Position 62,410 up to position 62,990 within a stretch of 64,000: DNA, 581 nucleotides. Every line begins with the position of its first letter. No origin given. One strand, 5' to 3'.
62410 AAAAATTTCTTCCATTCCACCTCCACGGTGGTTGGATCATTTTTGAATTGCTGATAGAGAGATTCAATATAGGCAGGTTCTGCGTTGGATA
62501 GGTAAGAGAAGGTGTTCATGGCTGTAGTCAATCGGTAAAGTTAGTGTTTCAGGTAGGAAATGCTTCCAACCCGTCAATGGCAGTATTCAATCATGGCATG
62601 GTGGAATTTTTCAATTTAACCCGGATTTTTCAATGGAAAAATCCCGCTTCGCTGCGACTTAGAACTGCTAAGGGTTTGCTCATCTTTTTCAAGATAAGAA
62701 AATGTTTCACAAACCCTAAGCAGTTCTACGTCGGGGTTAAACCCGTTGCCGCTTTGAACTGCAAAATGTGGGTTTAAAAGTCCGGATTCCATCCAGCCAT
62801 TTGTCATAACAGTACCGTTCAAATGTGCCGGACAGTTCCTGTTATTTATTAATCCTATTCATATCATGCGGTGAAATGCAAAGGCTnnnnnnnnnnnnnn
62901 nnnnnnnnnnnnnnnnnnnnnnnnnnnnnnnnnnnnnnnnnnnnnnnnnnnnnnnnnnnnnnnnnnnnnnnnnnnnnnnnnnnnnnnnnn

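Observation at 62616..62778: Dispersed ~160-bp strongly structured intergenic repeat family (5 near-full copies plus many fragments in 64 kb)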

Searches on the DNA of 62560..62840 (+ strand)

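Call 7: search_rna_families(source=window, start=62560, end=62840, threshold=evalue, max_evalue=10, show_alignments=2)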
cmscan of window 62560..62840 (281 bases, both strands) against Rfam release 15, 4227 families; matches with E-value up to 10: 8.
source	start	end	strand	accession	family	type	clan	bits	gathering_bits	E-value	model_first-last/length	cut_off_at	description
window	62642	62747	+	RF03224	MIR9560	Gene; miRNA;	-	23.7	74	0.015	1-96/96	no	MIR9560 microRNA precursor family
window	62653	62734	+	RF04157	MIR9486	Gene; miRNA;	-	23.3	100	0.013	1-119/119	no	MIR9486 microRNA precursor family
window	62655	62733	-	RF03224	MIR9560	Gene; miRNA;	-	22.1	74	0.042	14-82/96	no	MIR9560 microRNA precursor family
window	62608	62725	+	RF00422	SCARNA24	Gene; snRNA; snoRNA; scaRNA;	CL00018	17.1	70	2.6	1-130/130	no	Small Cajal body specific RNA 24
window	62701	62762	-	RF03536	Flavi_TBFV_xrRNA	Cis-reg;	-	15.2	46.5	1.1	1-89/89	no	Tick-borne Flavivirus exoribonuclease-resistant RNA element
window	62703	62783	-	RF00657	mir-184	Gene; miRNA;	-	14.8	54.1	1.1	1-86/86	no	mir-184 microRNA precursor family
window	62650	62761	-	RF00065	snoR9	Gene; snRNA; snoRNA; CD-box;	CL00132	14.3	90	0.38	1-128/128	no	Small nucleolar RNA snoR9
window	62583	62747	-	RF04188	Hovlinc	Gene; ribozyme;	-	13.4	42.3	2.6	1-170/170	no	Hovlinc ribozyme (hominin vlincRNA-located)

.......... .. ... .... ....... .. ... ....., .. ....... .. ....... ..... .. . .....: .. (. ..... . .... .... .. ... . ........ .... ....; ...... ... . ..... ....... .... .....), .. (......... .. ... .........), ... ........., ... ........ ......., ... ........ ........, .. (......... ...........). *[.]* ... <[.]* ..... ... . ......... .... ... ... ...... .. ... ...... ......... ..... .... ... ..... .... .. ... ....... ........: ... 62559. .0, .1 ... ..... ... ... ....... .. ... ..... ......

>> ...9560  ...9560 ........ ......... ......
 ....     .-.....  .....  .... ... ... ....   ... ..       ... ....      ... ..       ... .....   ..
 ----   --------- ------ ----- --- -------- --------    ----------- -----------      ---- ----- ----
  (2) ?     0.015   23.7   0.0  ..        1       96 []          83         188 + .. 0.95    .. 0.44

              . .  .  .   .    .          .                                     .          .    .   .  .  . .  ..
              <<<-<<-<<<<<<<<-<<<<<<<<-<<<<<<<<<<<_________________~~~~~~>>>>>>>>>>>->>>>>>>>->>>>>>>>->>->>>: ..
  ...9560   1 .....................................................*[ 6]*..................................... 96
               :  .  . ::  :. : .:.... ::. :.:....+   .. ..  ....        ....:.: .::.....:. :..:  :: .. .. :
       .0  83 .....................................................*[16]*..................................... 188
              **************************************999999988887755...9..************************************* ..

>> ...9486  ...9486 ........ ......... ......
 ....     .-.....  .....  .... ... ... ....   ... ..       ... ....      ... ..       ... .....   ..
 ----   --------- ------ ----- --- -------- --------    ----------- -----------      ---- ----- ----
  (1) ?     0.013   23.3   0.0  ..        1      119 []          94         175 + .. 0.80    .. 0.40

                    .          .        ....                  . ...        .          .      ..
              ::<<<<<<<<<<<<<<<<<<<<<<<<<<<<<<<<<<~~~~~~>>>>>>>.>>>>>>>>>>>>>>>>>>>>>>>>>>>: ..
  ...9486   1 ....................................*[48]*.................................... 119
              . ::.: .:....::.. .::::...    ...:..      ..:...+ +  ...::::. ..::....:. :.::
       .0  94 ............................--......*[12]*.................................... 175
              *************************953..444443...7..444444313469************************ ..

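Call 32: search_dna_similar(query=window:62600-62790:+, collection=plasmids, mode=distant, max_evalue=0.01)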
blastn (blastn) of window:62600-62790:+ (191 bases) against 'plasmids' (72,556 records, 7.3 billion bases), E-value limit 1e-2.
No match.

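Call 88: search_dna_similar(query=window:62610-62782:+, collection=phages, mode=distant, max_evalue=0.01)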
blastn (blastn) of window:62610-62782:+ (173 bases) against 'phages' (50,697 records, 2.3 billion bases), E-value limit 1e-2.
No match.
